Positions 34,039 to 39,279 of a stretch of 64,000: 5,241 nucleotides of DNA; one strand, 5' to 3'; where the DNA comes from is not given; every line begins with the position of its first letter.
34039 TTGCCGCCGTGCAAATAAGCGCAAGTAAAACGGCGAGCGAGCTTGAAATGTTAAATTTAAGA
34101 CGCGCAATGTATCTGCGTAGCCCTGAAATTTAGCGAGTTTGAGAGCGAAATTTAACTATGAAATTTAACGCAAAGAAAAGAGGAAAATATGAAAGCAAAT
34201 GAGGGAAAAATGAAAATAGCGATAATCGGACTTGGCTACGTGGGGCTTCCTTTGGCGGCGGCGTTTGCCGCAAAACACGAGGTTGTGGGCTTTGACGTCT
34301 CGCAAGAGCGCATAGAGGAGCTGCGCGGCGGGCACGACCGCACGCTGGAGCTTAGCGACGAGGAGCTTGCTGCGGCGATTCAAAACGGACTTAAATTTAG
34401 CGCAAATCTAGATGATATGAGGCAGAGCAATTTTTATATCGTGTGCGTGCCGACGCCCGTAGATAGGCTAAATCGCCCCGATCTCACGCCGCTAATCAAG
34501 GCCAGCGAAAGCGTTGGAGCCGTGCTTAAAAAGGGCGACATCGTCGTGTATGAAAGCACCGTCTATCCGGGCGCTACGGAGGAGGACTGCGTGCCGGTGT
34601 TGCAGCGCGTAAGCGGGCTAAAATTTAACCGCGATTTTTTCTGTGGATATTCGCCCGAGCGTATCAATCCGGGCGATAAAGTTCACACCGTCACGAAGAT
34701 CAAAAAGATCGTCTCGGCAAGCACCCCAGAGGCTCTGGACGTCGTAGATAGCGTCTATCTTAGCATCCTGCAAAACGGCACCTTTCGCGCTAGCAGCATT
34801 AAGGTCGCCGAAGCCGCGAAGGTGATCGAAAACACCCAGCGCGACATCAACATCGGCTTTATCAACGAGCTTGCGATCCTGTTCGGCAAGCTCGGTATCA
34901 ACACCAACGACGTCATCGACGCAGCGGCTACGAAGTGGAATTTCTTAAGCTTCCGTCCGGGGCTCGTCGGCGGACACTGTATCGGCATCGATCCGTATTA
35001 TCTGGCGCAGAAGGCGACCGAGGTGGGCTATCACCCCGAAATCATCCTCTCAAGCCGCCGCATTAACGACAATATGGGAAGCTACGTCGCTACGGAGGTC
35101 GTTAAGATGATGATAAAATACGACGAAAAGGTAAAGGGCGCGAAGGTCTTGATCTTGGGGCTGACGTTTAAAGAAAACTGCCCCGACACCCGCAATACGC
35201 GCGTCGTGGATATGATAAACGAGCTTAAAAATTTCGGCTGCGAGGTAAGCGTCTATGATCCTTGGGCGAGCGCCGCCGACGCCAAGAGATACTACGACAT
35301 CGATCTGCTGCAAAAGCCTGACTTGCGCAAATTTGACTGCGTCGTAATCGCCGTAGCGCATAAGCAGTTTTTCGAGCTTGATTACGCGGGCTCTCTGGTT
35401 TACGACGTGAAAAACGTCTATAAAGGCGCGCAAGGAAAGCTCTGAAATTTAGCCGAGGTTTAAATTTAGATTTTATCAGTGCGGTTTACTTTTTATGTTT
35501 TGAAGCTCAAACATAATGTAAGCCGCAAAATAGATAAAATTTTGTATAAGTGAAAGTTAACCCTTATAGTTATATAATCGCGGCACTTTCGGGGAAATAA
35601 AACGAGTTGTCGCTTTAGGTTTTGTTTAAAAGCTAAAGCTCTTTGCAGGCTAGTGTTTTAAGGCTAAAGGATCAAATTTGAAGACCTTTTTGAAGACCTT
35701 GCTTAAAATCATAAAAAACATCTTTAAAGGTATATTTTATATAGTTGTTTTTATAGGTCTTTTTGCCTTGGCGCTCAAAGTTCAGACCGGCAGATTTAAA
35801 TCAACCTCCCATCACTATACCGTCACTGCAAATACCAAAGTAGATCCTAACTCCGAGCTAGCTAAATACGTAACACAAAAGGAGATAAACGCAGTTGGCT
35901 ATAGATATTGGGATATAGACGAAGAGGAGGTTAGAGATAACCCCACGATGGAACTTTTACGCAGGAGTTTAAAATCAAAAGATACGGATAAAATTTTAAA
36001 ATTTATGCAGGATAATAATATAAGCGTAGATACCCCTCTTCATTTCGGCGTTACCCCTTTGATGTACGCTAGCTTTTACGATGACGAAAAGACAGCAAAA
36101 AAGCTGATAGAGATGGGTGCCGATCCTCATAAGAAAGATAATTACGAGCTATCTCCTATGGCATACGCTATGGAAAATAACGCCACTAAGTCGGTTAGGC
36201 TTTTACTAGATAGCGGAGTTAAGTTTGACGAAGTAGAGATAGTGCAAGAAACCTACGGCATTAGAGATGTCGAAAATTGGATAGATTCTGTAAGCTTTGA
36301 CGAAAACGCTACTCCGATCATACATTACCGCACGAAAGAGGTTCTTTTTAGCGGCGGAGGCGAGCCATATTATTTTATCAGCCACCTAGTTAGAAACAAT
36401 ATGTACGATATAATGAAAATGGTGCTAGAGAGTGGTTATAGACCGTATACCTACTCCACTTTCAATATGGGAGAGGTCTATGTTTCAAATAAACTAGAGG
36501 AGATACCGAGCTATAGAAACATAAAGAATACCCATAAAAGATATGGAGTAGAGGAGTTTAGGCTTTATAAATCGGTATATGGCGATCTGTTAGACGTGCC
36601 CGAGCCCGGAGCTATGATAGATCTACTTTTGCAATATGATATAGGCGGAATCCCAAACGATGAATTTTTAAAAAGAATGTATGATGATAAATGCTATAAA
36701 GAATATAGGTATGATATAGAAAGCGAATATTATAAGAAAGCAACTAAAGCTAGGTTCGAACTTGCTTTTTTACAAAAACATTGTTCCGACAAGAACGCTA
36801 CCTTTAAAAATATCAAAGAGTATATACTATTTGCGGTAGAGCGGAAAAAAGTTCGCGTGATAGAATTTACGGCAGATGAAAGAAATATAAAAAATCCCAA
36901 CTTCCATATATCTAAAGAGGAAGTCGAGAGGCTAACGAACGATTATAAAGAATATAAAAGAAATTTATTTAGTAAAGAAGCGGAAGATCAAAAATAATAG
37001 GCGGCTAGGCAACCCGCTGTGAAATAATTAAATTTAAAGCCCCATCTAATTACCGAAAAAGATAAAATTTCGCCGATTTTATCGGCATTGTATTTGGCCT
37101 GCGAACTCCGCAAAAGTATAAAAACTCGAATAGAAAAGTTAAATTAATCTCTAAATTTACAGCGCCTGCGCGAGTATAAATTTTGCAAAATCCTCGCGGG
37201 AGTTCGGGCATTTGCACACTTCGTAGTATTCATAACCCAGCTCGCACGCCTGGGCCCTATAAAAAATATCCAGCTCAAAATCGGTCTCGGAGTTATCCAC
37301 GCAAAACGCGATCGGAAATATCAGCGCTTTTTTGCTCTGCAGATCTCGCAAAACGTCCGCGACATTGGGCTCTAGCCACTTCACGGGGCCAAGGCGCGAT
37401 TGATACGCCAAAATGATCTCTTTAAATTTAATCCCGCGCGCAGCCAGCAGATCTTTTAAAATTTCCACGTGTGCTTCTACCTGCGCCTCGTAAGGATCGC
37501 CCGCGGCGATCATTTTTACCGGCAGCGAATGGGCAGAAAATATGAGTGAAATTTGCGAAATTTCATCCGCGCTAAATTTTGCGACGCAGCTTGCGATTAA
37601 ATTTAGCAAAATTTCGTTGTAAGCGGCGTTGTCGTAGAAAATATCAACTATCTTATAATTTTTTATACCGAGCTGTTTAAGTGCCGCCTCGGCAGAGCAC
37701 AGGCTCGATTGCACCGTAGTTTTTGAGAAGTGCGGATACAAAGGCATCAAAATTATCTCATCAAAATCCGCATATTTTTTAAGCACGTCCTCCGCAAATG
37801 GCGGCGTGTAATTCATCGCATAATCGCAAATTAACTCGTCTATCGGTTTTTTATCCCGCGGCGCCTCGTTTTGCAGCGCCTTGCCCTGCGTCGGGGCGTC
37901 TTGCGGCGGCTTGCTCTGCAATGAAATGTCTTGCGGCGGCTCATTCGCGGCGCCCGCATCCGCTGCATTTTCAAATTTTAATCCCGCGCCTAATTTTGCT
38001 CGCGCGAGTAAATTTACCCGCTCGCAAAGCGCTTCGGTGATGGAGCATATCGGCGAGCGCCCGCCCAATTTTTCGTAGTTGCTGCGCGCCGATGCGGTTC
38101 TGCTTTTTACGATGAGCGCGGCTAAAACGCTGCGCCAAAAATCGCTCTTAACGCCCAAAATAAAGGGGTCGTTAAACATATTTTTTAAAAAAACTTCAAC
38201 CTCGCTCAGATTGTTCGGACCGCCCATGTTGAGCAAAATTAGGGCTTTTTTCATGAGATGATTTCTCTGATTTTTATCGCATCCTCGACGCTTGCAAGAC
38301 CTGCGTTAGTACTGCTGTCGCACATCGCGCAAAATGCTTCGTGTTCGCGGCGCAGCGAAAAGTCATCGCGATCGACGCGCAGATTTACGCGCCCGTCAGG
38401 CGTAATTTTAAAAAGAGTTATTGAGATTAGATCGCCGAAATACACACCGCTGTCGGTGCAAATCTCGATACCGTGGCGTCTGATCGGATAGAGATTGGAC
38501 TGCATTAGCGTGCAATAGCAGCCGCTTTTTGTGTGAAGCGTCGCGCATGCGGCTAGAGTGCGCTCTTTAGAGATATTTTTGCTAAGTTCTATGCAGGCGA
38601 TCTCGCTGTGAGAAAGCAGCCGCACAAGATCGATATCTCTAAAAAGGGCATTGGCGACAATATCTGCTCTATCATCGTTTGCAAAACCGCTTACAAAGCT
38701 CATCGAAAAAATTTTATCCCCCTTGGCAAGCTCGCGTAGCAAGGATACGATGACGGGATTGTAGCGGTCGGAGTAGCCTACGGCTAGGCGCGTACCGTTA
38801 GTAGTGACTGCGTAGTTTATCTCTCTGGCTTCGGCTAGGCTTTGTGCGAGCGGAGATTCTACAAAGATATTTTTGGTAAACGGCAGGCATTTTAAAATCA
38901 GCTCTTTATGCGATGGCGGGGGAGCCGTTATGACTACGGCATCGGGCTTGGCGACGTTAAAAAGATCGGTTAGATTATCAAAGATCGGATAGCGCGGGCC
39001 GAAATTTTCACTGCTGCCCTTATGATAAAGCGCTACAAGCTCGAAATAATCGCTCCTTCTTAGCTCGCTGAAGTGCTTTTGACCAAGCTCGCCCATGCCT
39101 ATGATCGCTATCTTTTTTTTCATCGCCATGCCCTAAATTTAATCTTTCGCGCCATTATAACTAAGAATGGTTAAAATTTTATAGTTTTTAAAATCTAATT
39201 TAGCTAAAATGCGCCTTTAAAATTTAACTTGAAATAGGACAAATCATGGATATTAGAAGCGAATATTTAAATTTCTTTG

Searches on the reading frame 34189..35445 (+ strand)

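Call 49: search_protein_families(library=pfam, proteins=[window:34189-35445:+])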
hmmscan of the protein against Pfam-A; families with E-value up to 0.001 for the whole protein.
window:34189-35445:+ (418 aa): 6 families
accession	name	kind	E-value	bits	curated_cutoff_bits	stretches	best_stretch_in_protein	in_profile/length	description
PF03721.20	UDPG_MGDP_dh_N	-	3.3e-36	125.1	27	1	8-182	1-179/187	UDP-glucose/GDP-mannose dehydrogenase family, NAD binding domain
PF03720.21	UDPG_MGDP_dh_C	-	1.4e-25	90.1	30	1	321-412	1-102/103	UDP-glucose/GDP-mannose dehydrogenase family, UDP binding domain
PF00984.24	UDPG_MGDP_dh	-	1.4e-24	86.4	25.4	1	206-294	2-93/94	UDP-glucose/GDP-mannose dehydrogenase family, central domain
PF03446.21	NAD_binding_2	-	7.1e-07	29.8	21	1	9-132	1-102/161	NAD binding domain of 6-phosphogluconate dehydrogenase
PF02254.24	TrkA_N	-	0.00022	21.9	23.8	0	10-47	1-39/116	TrkA-N domain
PF01210.29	NAD_Gly3P_dh_N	-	0.00095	19.6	23.1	0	9-108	1-98/158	NAD-dependent glycerol-3-phosphate dehydrogenase N-terminus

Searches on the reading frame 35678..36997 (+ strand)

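Call 49: search_protein_families(library=pfam, proteins=[window:35678-36997:+])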
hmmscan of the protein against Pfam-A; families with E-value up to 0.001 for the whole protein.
window:35678-36997:+ (439 aa): 4 families
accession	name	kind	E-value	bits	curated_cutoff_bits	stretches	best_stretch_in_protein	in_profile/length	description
PF12796.13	Ank_2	-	3.1e-09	37.7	27.3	1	105-183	11-86/90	Ankyrin repeats (3 copies)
PF00023.36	Ank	-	1.6e-07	31.7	21.1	1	124-155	2-33/33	Ankyrin repeat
PF13606.12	Ank_3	-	2.6e-06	27.7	22.3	0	124-151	2-29/30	Ankyrin repeat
PF13637.12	Ank_4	-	0.0005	20.8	22.7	0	128-177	1-50/50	Ankyrin repeats (many copies)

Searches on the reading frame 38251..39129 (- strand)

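Call 49: search_protein_families(library=pfam, proteins=[window:38251-39129:-])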
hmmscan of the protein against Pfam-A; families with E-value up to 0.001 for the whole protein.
window:38251-39129:- (292 aa): 1 family
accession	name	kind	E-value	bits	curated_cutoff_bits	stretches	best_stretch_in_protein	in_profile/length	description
PF01408.29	GFO_IDH_MocA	-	6.2e-19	69.3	24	1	6-119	2-120/120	Oxidoreductase family, NAD-binding Rossmann fold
